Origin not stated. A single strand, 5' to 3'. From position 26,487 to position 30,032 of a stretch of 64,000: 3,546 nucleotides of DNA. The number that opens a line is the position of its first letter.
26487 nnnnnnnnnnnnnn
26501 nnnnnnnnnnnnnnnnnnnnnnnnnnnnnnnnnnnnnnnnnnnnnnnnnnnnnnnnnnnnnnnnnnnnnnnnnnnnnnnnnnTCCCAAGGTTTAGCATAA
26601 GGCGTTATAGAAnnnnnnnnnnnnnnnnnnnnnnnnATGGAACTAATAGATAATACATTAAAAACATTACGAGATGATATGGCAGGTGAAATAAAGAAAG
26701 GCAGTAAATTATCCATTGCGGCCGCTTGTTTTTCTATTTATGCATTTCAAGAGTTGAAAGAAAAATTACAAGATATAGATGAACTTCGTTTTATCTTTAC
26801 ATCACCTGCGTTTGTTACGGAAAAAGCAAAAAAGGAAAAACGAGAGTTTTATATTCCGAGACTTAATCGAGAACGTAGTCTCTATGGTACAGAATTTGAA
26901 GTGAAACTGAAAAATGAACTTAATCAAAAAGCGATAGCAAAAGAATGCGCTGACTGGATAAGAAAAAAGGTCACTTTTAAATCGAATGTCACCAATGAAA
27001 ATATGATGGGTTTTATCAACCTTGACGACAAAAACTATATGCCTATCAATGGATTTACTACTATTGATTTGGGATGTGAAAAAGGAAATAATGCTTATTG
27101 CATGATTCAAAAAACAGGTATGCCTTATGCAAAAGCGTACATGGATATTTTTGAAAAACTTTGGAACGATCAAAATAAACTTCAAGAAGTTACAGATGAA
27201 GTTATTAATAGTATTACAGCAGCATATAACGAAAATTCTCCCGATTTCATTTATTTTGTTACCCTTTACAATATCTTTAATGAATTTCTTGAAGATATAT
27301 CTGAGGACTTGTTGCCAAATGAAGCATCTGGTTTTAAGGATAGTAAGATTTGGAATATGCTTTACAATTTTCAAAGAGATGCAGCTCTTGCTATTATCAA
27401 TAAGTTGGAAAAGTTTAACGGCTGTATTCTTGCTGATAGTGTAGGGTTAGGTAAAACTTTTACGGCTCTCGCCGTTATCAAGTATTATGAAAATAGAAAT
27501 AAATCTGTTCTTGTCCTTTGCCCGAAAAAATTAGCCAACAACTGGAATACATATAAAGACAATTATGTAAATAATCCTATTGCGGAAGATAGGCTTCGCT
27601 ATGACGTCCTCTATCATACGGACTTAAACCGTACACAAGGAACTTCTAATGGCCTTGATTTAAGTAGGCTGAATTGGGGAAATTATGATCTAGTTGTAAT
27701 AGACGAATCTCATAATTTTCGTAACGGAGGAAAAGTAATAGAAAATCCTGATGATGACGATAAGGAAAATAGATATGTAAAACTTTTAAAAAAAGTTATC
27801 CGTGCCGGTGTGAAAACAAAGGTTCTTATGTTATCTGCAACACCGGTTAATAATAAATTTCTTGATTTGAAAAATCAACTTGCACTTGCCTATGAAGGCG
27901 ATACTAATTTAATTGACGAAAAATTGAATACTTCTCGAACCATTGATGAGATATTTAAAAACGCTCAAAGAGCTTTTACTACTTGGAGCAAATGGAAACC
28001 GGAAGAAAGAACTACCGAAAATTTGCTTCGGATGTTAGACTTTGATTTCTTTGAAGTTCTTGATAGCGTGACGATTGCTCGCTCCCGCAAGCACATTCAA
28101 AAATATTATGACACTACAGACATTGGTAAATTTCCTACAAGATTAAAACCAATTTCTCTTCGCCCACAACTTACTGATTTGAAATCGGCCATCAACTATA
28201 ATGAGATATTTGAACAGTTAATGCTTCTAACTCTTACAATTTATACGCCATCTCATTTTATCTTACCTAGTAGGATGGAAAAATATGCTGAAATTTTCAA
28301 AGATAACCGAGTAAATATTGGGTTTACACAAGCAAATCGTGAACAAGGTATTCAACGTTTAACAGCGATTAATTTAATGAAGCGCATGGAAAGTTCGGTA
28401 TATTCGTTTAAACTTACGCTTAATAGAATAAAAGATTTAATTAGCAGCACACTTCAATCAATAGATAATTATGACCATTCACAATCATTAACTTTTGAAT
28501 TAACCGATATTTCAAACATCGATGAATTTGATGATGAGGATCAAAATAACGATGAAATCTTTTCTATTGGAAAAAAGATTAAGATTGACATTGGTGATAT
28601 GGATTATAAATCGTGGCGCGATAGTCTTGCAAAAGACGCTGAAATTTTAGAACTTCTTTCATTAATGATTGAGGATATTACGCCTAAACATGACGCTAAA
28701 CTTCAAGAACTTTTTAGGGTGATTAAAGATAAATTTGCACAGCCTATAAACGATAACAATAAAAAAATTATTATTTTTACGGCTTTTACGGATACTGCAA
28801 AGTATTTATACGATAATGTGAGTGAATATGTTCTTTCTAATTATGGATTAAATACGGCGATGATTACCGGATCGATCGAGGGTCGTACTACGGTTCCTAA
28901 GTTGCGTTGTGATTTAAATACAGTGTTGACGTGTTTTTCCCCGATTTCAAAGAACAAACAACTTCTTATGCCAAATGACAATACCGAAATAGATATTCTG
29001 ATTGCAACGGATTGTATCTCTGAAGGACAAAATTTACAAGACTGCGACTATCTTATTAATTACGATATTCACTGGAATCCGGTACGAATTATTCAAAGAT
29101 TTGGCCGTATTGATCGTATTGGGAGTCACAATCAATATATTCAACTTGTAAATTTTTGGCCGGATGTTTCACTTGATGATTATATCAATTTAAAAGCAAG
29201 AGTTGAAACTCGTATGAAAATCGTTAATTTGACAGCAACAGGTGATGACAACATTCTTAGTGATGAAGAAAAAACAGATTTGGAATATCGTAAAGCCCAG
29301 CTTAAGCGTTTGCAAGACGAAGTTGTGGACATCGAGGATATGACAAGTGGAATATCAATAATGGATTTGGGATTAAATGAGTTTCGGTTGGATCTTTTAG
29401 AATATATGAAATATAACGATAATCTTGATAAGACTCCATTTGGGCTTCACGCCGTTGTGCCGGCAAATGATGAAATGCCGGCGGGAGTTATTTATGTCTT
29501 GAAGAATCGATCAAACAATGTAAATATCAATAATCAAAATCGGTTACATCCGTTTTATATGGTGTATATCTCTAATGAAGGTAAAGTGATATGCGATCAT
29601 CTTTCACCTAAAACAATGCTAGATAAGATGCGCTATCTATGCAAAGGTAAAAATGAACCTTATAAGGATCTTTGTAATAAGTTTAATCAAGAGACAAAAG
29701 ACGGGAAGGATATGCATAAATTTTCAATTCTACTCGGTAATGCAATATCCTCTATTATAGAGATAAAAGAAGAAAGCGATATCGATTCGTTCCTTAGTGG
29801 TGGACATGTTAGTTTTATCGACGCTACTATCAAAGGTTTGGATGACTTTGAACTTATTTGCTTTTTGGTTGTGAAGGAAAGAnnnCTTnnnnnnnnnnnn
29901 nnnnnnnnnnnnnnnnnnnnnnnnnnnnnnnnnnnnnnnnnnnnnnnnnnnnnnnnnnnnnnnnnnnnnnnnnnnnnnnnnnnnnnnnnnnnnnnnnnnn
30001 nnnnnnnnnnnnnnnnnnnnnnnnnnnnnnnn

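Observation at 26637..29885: SNF2-family ATPase with a ~270-aa N-terminal domain of unknown function heading the R-M operon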

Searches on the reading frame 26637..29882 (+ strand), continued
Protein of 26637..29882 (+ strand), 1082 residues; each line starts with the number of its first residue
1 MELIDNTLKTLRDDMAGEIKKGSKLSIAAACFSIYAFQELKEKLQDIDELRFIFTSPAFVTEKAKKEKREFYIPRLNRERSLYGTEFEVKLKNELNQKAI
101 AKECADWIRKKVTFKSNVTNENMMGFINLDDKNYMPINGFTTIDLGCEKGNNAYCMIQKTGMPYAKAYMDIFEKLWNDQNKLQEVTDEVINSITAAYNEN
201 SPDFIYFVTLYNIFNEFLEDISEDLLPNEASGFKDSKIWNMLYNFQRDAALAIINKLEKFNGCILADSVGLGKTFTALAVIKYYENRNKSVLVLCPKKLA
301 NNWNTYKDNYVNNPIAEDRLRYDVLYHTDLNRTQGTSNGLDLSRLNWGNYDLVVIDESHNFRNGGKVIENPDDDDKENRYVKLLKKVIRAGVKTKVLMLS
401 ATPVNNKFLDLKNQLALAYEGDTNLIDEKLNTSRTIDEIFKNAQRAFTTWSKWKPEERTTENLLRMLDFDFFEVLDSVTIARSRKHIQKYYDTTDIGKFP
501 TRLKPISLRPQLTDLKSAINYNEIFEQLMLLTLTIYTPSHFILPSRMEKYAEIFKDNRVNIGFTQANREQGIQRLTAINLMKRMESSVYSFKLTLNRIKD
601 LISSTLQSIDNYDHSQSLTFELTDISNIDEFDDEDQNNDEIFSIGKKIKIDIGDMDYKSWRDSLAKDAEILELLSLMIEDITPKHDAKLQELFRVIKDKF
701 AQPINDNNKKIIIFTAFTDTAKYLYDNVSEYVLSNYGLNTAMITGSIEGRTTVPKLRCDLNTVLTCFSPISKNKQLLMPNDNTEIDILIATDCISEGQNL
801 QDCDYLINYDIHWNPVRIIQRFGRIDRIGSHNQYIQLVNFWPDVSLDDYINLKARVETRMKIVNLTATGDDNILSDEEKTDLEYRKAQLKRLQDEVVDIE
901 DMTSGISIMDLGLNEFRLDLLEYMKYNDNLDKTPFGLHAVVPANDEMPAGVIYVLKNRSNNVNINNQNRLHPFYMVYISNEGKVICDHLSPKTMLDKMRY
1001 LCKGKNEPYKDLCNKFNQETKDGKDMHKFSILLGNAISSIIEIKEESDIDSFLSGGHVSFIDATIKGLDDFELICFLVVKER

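Call 53: get_annotated_region(hit=H14, flank=9000)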
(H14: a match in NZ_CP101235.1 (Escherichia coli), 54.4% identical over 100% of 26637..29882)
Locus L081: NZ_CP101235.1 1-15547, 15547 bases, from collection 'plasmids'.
description: Escherichia coli strain EC21Z-137 plasmid pEC21Z137-115K, complete sequence
organism: Escherichia coli (NCBI taxid 562)
taxonomy: Bacteria; Pseudomonadota; Gammaproteobacteria; Enterobacterales; Enterobacteriaceae; Escherichia; Escherichia coli
host: -; source: Homo sapiens,cell culture; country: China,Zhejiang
typing (MOB-suite, as given by PLSDB): non-mobilizable; replicon IncFIB
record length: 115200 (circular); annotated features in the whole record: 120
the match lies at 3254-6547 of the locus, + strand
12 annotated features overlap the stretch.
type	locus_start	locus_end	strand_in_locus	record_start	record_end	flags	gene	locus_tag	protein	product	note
CDS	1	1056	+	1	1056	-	repA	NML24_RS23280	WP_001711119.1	replication protein RepA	-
CDS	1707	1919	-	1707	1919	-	-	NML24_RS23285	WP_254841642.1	hypothetical protein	-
CDS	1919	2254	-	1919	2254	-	-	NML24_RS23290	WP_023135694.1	hypothetical protein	-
CDS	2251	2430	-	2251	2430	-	-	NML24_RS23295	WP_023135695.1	hypothetical protein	-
CDS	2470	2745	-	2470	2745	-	-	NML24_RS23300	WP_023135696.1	hypothetical protein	-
CDS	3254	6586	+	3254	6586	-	-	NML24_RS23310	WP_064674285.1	SNF2-related protein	-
CDS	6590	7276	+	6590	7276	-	-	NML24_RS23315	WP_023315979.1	DUF4391 domain-containing protein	-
CDS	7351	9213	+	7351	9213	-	-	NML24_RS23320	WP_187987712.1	site-specific DNA-methyltransferase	GO:0006306 - DNA methylation [Evidence IEA]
CDS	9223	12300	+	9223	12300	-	-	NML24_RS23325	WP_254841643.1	DEAD/DEAH box helicase family protein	-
CDS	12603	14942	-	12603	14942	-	-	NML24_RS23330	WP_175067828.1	LAGLIDADG family homing endonuclease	-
CDS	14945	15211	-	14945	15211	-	-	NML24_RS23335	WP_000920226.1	hypothetical protein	-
CDS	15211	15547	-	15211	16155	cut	-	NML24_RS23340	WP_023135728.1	5'-3' exonuclease H3TH domain-containing protein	-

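Call 54: get_annotated_region(hit=H6, flank=9000)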
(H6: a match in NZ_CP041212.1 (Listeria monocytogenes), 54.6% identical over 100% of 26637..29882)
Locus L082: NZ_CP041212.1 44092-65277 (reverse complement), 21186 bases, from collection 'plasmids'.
description: Listeria monocytogenes strain LMP18-H2446 plasmid pCFSAN074383, complete sequence
organism: Listeria monocytogenes (NCBI taxid 1639)
taxonomy: Bacteria; Bacillota; Bacilli; Bacillales; Listeriaceae; Listeria; Listeria monocytogenes
host: -; source: -; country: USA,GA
typing (MOB-suite, as given by PLSDB): mobilizable; replicon rep_cluster_2446; relaxase MOBP
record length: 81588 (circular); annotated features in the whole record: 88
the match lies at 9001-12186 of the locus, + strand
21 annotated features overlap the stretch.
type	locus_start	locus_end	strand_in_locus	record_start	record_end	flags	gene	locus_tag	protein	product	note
CDS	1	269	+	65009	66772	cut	-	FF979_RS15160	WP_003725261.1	toprim domain-containing protein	-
CDS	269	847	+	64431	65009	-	-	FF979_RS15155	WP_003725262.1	thermonuclease family protein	-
CDS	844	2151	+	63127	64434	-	-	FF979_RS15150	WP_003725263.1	site-specific DNA-methyltransferase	-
CDS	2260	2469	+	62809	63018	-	-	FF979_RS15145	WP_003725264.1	hypothetical protein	-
CDS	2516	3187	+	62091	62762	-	-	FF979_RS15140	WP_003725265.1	hypothetical protein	-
CDS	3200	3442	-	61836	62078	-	-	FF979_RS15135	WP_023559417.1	hypothetical protein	-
CDS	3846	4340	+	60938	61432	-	-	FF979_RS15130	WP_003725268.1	hypothetical protein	-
CDS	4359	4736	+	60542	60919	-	-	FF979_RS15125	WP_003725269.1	hypothetical protein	-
CDS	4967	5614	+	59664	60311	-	-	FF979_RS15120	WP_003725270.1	hypothetical protein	-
CDS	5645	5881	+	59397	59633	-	-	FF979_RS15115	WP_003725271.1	helix-turn-helix transcriptional regulator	-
CDS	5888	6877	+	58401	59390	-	-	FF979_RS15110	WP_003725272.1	hypothetical protein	-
CDS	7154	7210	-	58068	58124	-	-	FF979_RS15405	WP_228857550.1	hypothetical protein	-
CDS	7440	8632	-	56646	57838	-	-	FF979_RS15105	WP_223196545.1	IS3 family transposase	-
CDS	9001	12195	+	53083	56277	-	-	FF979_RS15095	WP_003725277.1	helicase-related protein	-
CDS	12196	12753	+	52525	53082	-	-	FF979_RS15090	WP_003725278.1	hypothetical protein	-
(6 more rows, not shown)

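Call 82: list_cluster_members(proteins=[P0001, P0271])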
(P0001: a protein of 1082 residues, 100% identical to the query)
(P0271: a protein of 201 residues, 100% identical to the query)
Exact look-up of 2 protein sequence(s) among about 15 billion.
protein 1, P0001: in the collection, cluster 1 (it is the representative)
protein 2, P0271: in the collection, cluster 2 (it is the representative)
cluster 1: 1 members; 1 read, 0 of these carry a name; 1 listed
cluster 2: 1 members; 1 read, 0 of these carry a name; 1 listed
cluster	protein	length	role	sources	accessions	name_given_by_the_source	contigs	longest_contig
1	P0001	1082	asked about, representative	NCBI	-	-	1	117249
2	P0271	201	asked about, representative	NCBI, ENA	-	-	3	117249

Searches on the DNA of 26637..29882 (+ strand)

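Call 80: search_dna_similar(query=L081:3254-6586:+, collection=ecoli_genomes, mode=near, max_rows=12)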
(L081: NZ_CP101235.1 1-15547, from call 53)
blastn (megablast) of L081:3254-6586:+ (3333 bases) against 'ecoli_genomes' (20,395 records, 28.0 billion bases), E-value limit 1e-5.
Records with a match: 10; places in all: 10; records where one place covers at least 80% of the query: 10.
Genomes with a match: 10 of 5426; with a place that covers at least 80% of the query: 10. Places per genome that has any: lowest 1, median 1, highest 1. On chromosomes: 1 places; on plasmids: 9.
Best place of each record, by identity: >=99% 6; 95-99% 4.
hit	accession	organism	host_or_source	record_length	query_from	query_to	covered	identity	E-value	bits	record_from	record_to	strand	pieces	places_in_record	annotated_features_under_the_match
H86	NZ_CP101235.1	Escherichia coli strain EC21Z-137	Homo sapiens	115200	1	3333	100%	100.0%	0e+0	6156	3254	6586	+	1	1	helicase-related protein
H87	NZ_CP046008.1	Escherichia coli strain 1919D62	swine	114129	1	3333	100%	99.9%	0e+0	6133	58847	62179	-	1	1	helicase-related protein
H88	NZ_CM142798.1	Escherichia coli strain GPEC996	chicken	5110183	1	3333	100%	99.2%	0e+0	6000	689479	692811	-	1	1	helicase-related protein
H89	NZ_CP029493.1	Escherichia coli strain HS30-1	Homo sapiens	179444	1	3333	100%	99.0%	0e+0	5978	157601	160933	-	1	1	helicase-related protein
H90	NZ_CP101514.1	Escherichia coli strain HH194M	migratory bird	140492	1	3333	100%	99.0%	0e+0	5978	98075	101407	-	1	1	helicase-related protein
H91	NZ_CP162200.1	Escherichia coli strain STK39-3-E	Coriander, import product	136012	1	3333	100%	99.0%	0e+0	5978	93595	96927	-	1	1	helicase-related protein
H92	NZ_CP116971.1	Escherichia coli strain CUVM3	Sus scrofa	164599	1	3332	100%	98.5%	0e+0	5871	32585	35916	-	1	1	helicase-related protein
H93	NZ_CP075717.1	Escherichia coli strain CPww7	Sus scrofa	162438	1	3332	100%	98.5%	0e+0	5871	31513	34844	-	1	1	helicase-related protein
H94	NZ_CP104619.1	Escherichia coli strain AHM9C68I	chicken feces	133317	1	3333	100%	98.4%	0e+0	5856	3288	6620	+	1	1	helicase-related protein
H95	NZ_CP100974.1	Escherichia coli strain ET300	Hoplobatrachus rugulosus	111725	1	3332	100%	98.2%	0e+0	5821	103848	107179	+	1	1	helicase-related protein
